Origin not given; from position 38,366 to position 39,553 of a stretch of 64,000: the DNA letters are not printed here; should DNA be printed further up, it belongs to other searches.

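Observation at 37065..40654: Split receptor? Lectin-bearing pseudokinase paired with a sensor-less active kinase paralogue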

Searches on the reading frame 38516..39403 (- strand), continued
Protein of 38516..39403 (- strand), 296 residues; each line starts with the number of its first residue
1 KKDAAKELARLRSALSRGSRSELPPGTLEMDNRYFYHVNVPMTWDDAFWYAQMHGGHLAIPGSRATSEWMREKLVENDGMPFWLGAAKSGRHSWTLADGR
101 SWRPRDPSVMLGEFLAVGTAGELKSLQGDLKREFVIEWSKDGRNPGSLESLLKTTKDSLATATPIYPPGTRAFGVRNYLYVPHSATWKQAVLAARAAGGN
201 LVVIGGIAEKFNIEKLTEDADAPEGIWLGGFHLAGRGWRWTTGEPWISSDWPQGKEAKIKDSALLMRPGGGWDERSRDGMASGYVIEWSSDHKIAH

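Call 72: search_solved_structures(query=A1, max_evalue=0.01, show_alignments=3)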
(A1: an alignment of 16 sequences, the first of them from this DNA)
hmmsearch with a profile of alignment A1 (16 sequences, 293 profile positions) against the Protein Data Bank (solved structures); distinct sequences matched with E-value up to 0.01: 191 (the best 60 are shown).
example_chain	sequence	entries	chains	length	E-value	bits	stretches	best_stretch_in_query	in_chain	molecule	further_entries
7jpu_A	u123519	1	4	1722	4.5e-42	147.2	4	169-282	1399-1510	Lymphocyte antigen 75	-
7jpt_A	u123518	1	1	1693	4.9e-42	147.1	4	169-282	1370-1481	Lymphocyte antigen 75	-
9wyt_J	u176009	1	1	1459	1.1e-41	146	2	42-279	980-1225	yolk sac IgY receptor precursor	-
7qsr_A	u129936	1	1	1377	5.1e-39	137.2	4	43-282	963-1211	Secretory phospholipase A2 receptor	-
5xts_A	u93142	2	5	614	1.4e-16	63.6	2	181-273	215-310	Macrophage mannose receptor 1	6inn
5ao5_A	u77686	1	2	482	2.3e-14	56.3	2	179-273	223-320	C-TYPE MANNOSE RECEPTOR 2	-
5ao6_A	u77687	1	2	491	2.4e-14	56.2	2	179-273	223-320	C-TYPE MANNOSE RECEPTOR 2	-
5e4k_A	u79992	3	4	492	2.4e-14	56.2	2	179-273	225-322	C-type mannose receptor 2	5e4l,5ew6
5xtw_A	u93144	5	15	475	1.4e-12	50.4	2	181-273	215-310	Macrophage mannose receptor 1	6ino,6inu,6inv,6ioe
2afp_A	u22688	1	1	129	5.2e-10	42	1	162-271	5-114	PROTEIN (SEA RAVEN TYPE II ANTIFREEZE PROTEIN)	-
8k8h_A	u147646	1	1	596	3.9e-09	39.1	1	176-254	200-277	Lymphocyte antigen 75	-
8hbc_A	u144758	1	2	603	4.1e-09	39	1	176-254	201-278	Lymphocyte antigen 75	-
3vyj_A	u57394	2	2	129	5.2e-09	38.7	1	171-271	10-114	C-type lectin domain family 4, member a4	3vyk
2zib_A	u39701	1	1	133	1.5e-08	37.2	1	161-259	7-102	Type II antifreeze protein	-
9kpl_A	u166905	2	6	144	2.5e-08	36.5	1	154-258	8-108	C-type lectin domain-containing protein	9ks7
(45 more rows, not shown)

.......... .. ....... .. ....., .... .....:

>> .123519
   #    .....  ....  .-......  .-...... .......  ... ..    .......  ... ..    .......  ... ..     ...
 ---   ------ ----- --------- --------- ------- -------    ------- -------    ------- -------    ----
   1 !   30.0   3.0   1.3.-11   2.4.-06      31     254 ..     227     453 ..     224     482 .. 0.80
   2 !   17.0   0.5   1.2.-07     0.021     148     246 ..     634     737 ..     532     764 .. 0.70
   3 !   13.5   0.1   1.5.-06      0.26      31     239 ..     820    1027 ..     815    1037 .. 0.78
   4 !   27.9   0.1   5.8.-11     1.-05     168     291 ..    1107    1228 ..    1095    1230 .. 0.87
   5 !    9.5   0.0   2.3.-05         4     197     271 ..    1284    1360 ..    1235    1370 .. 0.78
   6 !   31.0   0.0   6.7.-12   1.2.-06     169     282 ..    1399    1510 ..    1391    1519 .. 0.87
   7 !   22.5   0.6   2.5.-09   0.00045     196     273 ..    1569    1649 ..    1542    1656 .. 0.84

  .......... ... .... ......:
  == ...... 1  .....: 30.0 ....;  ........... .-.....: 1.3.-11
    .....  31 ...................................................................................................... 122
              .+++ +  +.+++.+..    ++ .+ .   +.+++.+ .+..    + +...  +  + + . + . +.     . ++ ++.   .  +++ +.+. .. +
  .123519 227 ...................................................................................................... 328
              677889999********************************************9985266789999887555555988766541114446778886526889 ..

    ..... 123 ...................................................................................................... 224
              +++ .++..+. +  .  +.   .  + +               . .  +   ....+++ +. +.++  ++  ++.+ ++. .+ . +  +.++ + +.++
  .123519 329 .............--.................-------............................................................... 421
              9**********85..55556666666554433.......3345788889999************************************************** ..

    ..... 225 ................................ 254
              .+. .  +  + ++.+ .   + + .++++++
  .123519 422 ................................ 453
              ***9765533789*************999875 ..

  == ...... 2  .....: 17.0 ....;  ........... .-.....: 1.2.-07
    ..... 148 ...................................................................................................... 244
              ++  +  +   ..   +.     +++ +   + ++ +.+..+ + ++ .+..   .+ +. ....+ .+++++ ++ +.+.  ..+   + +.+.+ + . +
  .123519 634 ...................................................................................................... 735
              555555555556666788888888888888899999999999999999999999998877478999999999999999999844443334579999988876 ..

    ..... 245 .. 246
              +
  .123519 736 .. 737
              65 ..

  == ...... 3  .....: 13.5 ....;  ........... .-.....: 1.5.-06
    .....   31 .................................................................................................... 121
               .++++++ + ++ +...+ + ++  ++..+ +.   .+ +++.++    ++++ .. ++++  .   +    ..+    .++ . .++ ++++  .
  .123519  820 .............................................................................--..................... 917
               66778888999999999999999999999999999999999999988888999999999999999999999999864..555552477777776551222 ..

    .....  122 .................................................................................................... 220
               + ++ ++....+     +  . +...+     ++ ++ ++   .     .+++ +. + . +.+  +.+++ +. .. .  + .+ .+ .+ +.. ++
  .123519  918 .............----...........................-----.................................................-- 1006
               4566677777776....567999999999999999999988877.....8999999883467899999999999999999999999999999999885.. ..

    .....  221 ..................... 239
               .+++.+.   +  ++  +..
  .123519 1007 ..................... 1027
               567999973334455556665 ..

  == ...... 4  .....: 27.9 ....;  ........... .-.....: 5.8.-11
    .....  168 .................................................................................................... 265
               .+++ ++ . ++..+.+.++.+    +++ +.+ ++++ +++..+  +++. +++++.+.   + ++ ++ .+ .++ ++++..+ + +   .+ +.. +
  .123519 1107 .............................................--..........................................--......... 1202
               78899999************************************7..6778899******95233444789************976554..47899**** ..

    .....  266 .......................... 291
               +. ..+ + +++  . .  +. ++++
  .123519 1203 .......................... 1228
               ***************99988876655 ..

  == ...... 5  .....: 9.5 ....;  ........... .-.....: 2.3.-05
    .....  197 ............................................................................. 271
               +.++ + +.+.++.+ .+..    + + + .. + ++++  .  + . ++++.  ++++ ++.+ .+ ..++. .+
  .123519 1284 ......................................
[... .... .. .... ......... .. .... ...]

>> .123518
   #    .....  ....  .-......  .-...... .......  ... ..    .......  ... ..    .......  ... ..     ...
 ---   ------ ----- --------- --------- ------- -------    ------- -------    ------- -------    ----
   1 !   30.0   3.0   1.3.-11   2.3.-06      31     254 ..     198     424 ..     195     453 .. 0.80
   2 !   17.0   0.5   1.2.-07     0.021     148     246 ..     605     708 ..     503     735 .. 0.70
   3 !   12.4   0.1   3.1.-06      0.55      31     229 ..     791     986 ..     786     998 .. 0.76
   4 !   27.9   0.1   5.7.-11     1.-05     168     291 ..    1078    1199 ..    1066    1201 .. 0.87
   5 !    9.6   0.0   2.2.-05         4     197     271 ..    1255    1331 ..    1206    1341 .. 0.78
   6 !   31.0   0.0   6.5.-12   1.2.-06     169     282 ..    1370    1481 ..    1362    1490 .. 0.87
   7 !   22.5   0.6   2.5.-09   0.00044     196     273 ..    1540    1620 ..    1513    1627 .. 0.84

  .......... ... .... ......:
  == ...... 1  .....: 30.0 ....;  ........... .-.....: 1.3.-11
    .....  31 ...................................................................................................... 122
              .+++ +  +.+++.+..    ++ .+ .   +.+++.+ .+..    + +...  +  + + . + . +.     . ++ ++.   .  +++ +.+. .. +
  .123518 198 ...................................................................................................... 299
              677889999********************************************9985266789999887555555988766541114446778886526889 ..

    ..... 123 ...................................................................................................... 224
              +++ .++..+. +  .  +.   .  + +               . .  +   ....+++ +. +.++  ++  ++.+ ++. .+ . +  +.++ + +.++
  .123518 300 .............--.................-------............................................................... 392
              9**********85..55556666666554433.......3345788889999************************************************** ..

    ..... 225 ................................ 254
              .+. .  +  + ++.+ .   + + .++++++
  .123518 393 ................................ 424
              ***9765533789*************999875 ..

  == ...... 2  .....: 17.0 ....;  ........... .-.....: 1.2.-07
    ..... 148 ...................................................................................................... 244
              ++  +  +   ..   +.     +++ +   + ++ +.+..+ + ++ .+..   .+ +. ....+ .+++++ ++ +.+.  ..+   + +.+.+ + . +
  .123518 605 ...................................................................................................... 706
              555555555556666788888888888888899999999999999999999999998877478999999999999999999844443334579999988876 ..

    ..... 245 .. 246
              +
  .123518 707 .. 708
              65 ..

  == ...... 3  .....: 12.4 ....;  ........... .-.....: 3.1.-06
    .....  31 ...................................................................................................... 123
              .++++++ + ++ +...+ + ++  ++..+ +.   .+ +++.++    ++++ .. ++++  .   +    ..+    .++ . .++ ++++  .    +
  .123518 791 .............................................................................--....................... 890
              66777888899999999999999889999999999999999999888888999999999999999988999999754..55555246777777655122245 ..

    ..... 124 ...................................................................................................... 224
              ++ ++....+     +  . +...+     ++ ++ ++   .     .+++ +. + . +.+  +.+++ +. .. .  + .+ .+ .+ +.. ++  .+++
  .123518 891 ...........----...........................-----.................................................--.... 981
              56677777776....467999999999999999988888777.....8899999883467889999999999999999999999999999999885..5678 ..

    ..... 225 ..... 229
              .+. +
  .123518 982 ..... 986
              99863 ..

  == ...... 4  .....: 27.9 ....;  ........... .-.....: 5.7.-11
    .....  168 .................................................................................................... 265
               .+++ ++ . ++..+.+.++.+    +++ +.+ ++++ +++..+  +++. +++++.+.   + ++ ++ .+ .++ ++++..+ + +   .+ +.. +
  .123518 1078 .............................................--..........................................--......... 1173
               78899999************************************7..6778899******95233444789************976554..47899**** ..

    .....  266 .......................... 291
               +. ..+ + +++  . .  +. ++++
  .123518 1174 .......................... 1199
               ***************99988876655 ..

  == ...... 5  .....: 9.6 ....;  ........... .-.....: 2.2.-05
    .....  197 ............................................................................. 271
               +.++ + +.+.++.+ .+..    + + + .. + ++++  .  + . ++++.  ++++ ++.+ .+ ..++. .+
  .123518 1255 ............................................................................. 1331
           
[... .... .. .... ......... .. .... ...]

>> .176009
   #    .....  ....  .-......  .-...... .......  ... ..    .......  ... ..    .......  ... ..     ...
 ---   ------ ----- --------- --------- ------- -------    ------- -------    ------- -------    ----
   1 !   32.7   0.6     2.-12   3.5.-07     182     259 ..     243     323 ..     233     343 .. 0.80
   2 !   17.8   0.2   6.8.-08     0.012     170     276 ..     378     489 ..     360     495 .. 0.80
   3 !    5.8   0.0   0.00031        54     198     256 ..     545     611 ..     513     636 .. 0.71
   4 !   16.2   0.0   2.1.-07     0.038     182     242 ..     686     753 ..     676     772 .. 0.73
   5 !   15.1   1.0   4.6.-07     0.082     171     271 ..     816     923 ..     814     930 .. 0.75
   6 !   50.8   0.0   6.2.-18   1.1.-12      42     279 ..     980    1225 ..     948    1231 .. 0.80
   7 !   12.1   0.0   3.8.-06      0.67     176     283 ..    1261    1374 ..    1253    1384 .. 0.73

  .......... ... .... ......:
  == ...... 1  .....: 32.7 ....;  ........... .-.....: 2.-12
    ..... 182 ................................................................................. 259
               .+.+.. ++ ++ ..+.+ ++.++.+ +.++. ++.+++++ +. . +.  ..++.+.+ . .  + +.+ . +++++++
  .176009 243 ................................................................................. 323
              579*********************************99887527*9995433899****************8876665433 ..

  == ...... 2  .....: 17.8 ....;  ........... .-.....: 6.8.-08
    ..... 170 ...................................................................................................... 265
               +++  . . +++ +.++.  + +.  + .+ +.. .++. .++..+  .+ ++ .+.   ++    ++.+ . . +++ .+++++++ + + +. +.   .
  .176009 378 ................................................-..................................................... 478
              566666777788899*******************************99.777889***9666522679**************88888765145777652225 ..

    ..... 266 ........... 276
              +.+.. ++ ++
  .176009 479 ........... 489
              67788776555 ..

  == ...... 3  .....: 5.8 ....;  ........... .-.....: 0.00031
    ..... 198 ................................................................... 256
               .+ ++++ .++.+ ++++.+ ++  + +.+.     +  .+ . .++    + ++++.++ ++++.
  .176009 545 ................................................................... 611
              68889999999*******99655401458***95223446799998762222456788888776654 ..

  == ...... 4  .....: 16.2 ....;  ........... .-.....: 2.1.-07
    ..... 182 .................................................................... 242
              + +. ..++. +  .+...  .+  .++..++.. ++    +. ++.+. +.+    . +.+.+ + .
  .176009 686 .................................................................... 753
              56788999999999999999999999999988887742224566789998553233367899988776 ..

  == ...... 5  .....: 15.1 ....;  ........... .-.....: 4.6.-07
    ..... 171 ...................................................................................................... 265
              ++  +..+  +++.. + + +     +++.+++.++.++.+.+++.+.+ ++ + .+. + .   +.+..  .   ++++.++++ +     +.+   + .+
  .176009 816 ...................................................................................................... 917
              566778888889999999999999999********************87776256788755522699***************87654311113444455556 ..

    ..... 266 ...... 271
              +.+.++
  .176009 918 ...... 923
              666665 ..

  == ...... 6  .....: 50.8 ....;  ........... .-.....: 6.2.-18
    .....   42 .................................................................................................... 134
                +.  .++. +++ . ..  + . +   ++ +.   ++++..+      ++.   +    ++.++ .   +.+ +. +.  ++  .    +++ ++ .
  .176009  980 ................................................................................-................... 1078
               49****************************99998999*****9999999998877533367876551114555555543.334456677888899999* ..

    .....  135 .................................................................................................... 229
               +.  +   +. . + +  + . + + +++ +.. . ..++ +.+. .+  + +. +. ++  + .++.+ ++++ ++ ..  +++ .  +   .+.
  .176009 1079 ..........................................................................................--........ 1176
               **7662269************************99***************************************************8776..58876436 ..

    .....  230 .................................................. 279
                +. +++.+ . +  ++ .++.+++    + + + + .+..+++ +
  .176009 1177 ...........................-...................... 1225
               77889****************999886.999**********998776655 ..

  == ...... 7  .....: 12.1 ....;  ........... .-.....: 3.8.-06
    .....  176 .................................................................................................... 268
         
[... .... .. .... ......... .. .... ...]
